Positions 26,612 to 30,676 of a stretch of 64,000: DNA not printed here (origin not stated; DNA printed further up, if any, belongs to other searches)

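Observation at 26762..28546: PASTA kinase extended by five Listeria-Bacteroides (Flg_new) repeats and a 229-aa aromatic-rich terminal domain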

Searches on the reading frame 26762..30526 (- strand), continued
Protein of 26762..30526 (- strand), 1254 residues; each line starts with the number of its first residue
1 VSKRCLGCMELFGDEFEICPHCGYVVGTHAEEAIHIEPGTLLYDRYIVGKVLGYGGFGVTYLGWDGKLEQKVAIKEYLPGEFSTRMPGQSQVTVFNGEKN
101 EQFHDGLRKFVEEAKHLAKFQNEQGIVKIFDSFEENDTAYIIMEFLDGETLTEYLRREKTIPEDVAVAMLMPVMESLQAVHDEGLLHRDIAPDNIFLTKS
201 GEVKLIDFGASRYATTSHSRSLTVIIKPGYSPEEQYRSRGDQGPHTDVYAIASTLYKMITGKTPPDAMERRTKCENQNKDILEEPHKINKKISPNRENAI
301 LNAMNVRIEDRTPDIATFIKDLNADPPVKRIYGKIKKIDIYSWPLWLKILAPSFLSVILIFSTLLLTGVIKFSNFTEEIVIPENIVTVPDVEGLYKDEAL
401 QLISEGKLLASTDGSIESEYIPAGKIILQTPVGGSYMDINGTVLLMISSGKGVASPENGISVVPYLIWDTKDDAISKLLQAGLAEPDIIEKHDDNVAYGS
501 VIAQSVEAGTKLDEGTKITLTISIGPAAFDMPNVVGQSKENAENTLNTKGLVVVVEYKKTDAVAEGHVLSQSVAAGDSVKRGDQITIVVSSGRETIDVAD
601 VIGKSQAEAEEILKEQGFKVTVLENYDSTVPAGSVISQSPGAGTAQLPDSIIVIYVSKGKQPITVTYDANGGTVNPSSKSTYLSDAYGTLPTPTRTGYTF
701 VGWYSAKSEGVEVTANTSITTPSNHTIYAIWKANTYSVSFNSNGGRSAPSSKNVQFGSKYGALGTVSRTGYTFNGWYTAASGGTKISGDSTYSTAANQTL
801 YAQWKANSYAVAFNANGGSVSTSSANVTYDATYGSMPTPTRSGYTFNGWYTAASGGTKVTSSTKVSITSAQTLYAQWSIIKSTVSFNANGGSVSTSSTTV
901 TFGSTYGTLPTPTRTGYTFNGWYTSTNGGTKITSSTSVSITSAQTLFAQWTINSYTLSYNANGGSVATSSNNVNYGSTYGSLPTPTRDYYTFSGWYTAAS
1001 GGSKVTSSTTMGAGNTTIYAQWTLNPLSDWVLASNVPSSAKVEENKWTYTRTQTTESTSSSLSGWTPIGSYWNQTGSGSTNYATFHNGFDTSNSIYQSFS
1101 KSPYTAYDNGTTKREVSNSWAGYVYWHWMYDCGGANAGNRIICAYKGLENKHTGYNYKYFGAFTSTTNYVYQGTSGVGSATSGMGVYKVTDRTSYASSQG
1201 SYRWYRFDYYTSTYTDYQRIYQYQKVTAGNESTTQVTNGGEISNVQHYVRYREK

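Call 24: search_protein_families(library=pfam, proteins=[L003:11975-16144:+, L005:11958-15368:+, L007:4066-8706:+, L008:9932-14584:+, L002:135-3629:+, L009:3-1820:+, L019:387-1904:+, L015:1-1968:+], max_evalue=0.0001)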
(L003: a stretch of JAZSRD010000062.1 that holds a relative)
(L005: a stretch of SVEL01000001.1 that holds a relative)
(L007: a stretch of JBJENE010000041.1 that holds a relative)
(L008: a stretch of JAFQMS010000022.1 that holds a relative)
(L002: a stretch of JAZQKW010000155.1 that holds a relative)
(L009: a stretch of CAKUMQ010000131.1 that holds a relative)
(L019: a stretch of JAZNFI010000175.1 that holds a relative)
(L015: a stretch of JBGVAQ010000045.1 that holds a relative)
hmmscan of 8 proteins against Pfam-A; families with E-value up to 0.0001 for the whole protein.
L003:11975-16144:+ (1390 aa): 11 families
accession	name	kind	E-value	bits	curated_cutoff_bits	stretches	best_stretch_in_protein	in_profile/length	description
PF03793.24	PASTA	-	3.2e-54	181.2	23.2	4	535-595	2-63/64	PASTA domain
PF13306.12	LRR_5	-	1.6e-51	174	27.7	2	1152-1258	10-113/127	BspA type Leucine rich repeat region (6 copies)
PF09479.16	Flg_new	-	2.8e-46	155.9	27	3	741-808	1-65/65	Listeria-Bacteroides repeat domain (List_Bact_rpt)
PF00069.31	Pkinase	-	5.3e-39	134.6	31.7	1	51-336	1-252/263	Protein kinase domain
PF07523.18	Big_3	-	1.2e-31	109.2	21.2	3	1051-1116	2-68/68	Bacterial Ig-like domain (group 3)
PF07714.23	PK_Tyr_Ser-Thr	-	9.1e-20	71.5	23.1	1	105-295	38-231/258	Protein tyrosine and serine/threonine kinase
PF13855.12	LRR_8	-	9e-13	48.2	27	0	1209-1253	11-56/61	Leucine rich repeat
PF03109.22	ABC1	-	3.6e-07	30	22.9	1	142-233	141-231/244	ABC1 atypical kinase-like domain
PF18998.6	Flg_new_2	-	4e-07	30.4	23.6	0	669-739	2-72/73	Divergent InlB B-repeat domain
PF14531.12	Kinase-like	-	1.4e-05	24.9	25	1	178-278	154-259/289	Kinase-like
PF06293.20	Kdo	-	4.5e-05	23.4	21.3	1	142-220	90-173/207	Lipopolysaccharide kinase (Kdo/WaaP) family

L005:11958-15368:+ (1137 aa): 7 families
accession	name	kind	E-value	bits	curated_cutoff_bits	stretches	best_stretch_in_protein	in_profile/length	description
PF03793.24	PASTA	-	2.9e-75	248.6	23.2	5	462-520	3-63/64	PASTA domain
PF00069.31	Pkinase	-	1.1e-40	140.1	31.7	1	52-336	2-252/263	Protein kinase domain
PF09479.16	Flg_new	-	6.3e-34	116.3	27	2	876-943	1-65/65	Listeria-Bacteroides repeat domain (List_Bact_rpt)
PF07714.23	PK_Tyr_Ser-Thr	-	9.9e-23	81.2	23.1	1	105-284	38-219/258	Protein tyrosine and serine/threonine kinase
PF03109.22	ABC1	-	1.1e-08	35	22.9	1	140-231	139-229/244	ABC1 atypical kinase-like domain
PF01163.29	RIO1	-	5.4e-06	26.6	22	1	134-224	72-157/187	RIO domain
PF14531.12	Kinase-like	-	1.7e-05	24.7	25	1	119-269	96-250/289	Kinase-like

L007:4066-8706:+ (1547 aa): 8 families
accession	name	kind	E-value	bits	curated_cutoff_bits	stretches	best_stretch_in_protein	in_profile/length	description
PF09479.16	Flg_new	-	1.3e-96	317.1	27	6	1168-1235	1-65/65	Listeria-Bacteroides repeat domain (List_Bact_rpt)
PF03793.24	PASTA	-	8.9e-61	202.2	23.2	5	738-798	2-63/64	PASTA domain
PF00069.31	Pkinase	-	1.2e-39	136.8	31.7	1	52-336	2-252/263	Protein kinase domain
PF07714.23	PK_Tyr_Ser-Thr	-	1e-22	81.1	23.1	1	109-326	42-257/258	Protein tyrosine and serine/threonine kinase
PF02368.24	Big_2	-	7.6e-14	51.9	22.8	1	1241-1313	2-74/79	Bacterial Ig-like domain (group 2)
PF03109.22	ABC1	-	1.1e-08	35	22.9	1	142-231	141-229/244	ABC1 atypical kinase-like domain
PF18998.6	Flg_new_2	-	1.2e-06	28.8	23.6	0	1168-1239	1-72/73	Divergent InlB B-repeat domain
PF06293.20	Kdo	-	2.2e-05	24.4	21.3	1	140-220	88-173/207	Lipopolysaccharide kinase (Kdo/WaaP) family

L008:9932-14584:+ (1551 aa): 8 families
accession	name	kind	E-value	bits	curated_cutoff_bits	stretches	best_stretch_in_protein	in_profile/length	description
PF09479.16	Flg_new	-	5.4e-101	331.2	27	7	1184-1251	1-64/65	Listeria-Bacteroides repeat domain (List_Bact_rpt)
PF03793.24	PASTA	-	2.5e-74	245.6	23.2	6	686-747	2-64/64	PASTA domain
PF00069.31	Pkinase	-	2.7e-37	129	31.7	1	69-353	3-253/263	Protein kinase domain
PF07714.23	PK_Tyr_Ser-Thr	-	8.8e-22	78.1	23.1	1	125-340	42-255/258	Protein tyrosine and serine/threonine kinase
PF18998.6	Flg_new_2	-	5.1e-09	36.4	23.6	0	1184-1256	1-72/73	Divergent InlB B-repeat domain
PF03109.22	ABC1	-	1.3e-06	28.1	22.9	1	157-249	140-231/244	ABC1 atypical kinase-like domain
PF01636.29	APH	-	3.1e-06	27.6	23.2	0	203-235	167-200/239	Phosphotransferase enzyme family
PF14531.12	Kinase-like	-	6.3e-06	26.1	25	1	201-332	161-289/289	Kinase-like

L002:135-3629:+ (1165 aa): 9 families
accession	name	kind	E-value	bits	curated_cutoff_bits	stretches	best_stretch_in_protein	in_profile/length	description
PF09479.16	Flg_new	-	1.1e-117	384.6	27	7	888-953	2-64/65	Listeria-Bacteroides repeat domain (List_Bact_rpt)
PF03793.24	PASTA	-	8.5e-49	163.8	23.2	4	535-594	2-62/64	PASTA domain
PF00069.31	Pkinase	-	8.8e-37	127.3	31.7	1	52-327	2-243/263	Protein kinase domain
PF07714.23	PK_Tyr_Ser-Thr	-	2.6e-23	83.1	23.1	1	110-316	43-248/258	Protein tyrosine and serine/threonine kinase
PF18998.6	Flg_new_2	-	2.9e-10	40.4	23.6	0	894-958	9-72/73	Divergent InlB B-repeat domain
PF03109.22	ABC1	-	5.3e-07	29.5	22.9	1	143-231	142-229/244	ABC1 atypical kinase-like domain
PF06293.20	Kdo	-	6.6e-06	26.2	21.3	1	143-220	91-173/207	Lipopolysaccharide kinase (Kdo/WaaP) family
PF14531.12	Kinase-like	-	1.6e-05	24.8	25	1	124-288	101-269/289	Kinase-like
PF19081.6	Ig_7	-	3.4e-05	24.5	27.3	0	976-1023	10-59/84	Ig-like domain CHU_C associated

L009:3-1820:+ (606 aa): 2 families
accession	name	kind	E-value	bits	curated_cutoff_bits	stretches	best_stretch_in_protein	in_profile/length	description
PF09479.16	Flg_new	-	1.9e-46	156.5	27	3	160-225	3-65/65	Listeria-Bacteroides repeat domain (List_Bact_rpt)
PF03793.24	PASTA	-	8.2e-32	109.4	23.2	2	91-153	1-64/64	PASTA domain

L019:387-1904:+ (506 aa): 2 families
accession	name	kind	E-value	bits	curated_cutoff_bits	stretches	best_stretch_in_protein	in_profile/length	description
PF03793.24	PASTA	-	1.3e-16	60.8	23.2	1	142-203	2-64/64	PASTA domain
PF09479.16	Flg_new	-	1.9e-16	60.4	27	1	209-274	2-64/65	Listeria-Bacteroides repeat domain (List_Bact_rpt)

L015:1-1968:+ (656 aa): 2 families
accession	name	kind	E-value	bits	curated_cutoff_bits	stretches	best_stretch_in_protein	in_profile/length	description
PF09479.16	Flg_new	-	9.4e-33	112.6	27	2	289-355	2-65/65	Listeria-Bacteroides repeat domain (List_Bact_rpt)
PF13306.12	LRR_5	-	8.1e-15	55.3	27.7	1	22-107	4-88/127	BspA type Leucine rich repeat region (6 copies)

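Call 38: search_protein_families(library=ncbifam, proteins=[window:26762-30526:-], max_evalue=0.01)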
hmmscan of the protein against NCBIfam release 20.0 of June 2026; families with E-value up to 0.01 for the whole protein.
window:26762-30526:- (1254 aa): 26 families (the best 25 are shown)
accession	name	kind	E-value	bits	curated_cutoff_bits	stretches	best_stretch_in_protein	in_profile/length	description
NF033483.0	PknB_PASTA_kin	equivalog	4.3e-100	336.3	450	3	39-324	2-267/563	Stk1 family PASTA domain-containing Ser/Thr kinase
NF033188.1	internalin_H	exception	5.5e-42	144.1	1050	3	897-1025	355-483/548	InlH/InlC2 family class 1 internalin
NF033189.1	internalin_A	exception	4.4e-41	141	1600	3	838-1045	523-725/799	class 1 internalin InlA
TIGR02543.1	List_Bact_rpt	repeat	4e-40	135.9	20.95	5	693-735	1-44/44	TIGR02543 family repeat protein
NF047741.1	antiphage_MADS6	equivalog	2.4e-35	122.1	460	2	105-323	237-458/612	methylation-associated defense system protein kinase MAD6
NF038150.1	lanthi_synth_IV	equivalog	7.8e-26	90.6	650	1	40-317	185-448/851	class IV lanthionine synthetase LanL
NF052427.1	StpK7MSMEG_1200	equivalog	7.4e-23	80.9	900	1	44-270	7-214/601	serine/threonine protein kinase StpK7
NF038151.1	lanthi_synth_III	equivalog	1.7e-20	73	575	1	100-272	260-436/833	class III lanthionine synthetase LanKC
NF009651.0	PRK13184.1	equivalog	3.3e-16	58.5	839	1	45-321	3-286/932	serine/threonine-protein kinase PknD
TIGR03903.1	TOMM_kin_cyc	equivalog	1.9e-14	52.5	705.75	1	124-262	38-186/1267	TOMM system kinase/cyclase fusion protein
NF033442.0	BREX_PglW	equivalog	1.6e-13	49.4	990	1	37-264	505-709/1391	BREX system serine/threonine kinase PglW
NF053615.1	SerThrKinAfsKStmc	equivalog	5.2e-09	35.3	1300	1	169-264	117-212/809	protein serine/threonine kinase AfsK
NF043056.1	T4SS_LegK1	equivalog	1.8e-08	33.5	550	1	110-258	125-283/516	Dot/Icm T4SS effector kinase LegK1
TIGR03724.2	arch_bud32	equivalog_domain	3.2e-08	33.3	125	1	112-221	42-141/193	KEOPS complex kinase/ATPase Bud32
NF058632.1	SerThrKinPrkT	equivalog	9.2e-08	31.4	280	1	134-230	90-183/322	serine/threonine protein kinase PrkT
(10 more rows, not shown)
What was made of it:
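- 27452..28540 (-): Five Flg_new / Listeria-Bacteroides repeats, aa 663-1025, with a 219-nt period. TIGR02543, 5 stretches (call 38).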

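Call 39: search_solved_structures(query=window:26762-30526:-, max_evalue=0.001)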
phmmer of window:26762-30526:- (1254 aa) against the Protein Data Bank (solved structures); distinct sequences matched with E-value up to 0.001: 1871 (the best 60 are shown).
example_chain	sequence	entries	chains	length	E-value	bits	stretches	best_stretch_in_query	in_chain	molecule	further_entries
5hnv_A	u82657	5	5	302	3.1e-42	148.1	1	41-273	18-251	PpkA N terminal | PpkA-294 | PpkA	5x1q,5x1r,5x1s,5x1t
4eqm_A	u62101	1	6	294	1.6e-23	86.1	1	39-306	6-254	Protein kinase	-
9ymt_A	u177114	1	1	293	1.6e-23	86.1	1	39-306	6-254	Serine/Threonine Kinase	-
1o6y_A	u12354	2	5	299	5.7e-22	81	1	35-270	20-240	SERINE/THREONINE-PROTEIN KINASE PKNB | Probable serine/threonine-protein kinase pknB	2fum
1mru_A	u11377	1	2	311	5.8e-22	81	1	36-318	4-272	Probable serine/threonine-protein kinase pknB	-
5u94_A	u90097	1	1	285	1.4e-21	79.7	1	42-309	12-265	Serine/threonine-protein kinase PknB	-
6b2p_A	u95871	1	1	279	1.4e-21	79.7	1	42-309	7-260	Serine/threonine-protein kinase PknB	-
9ruk_A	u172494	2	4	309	3.4e-21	78.4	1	107-325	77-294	Serine/threonine-protein kinase StkP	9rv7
3f69_A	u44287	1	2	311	3.6e-21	78.3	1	36-318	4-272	Serine/threonine-protein kinase pknB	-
9ru3_A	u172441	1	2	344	5.5e-21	77.7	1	107-325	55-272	Serine/threonine-protein kinase StkP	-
3f61_A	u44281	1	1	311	5.9e-21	77.6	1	36-318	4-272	Serine/threonine-protein kinase pknB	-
3orm_A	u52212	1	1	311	6.1e-21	77.6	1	36-318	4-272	Serine/threonine protein kinase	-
9ruj_A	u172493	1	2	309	6.8e-21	77.4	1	107-325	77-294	Serine/threonine-protein kinase StkP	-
3ori_A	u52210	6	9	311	6.8e-21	77.4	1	36-318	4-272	Serine/threonine protein kinase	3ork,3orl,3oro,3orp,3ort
6i2p_A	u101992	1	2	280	1.2e-20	76.6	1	42-309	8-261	Serine/threonine-protein kinase PknB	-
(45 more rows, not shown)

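Call 45: list_cluster_members(proteins=[window:26762-30526:-, window:30523-32502:-])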
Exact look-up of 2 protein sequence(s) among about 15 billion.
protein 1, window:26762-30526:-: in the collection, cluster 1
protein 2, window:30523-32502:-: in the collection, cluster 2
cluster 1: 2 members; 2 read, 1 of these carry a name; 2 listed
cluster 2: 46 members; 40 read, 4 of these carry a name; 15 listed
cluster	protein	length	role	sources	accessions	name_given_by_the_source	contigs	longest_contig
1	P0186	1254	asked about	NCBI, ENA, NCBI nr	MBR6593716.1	MAG: InlB B-repeat-containing protein [Clostridia bacterium] | InlB B-repeat-containing protein [Clostridia bacterium]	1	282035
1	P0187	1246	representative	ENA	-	-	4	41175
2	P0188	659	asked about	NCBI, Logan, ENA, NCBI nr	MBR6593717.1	MAG: protein kinase [Clostridia bacterium] | protein kinase [Clostridia bacterium]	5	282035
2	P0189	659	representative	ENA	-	-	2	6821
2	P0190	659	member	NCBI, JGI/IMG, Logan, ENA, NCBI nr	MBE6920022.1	MAG: hypothetical protein E7468_00475 [Ruminococcaceae bacterium] | hypothetical protein [Oscillospiraceae bacterium]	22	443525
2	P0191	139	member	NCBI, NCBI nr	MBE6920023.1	MAG: FHA domain-containing protein [Ruminococcaceae bacterium] | FHA domain-containing protein [Oscillospiraceae bacterium]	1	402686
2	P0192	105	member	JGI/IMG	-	hypothetical protein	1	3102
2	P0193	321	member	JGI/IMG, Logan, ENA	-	-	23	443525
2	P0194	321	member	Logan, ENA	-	-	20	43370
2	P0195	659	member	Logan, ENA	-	-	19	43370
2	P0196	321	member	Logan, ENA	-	-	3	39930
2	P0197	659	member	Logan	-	-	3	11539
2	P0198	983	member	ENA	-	-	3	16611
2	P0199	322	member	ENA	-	-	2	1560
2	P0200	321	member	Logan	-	-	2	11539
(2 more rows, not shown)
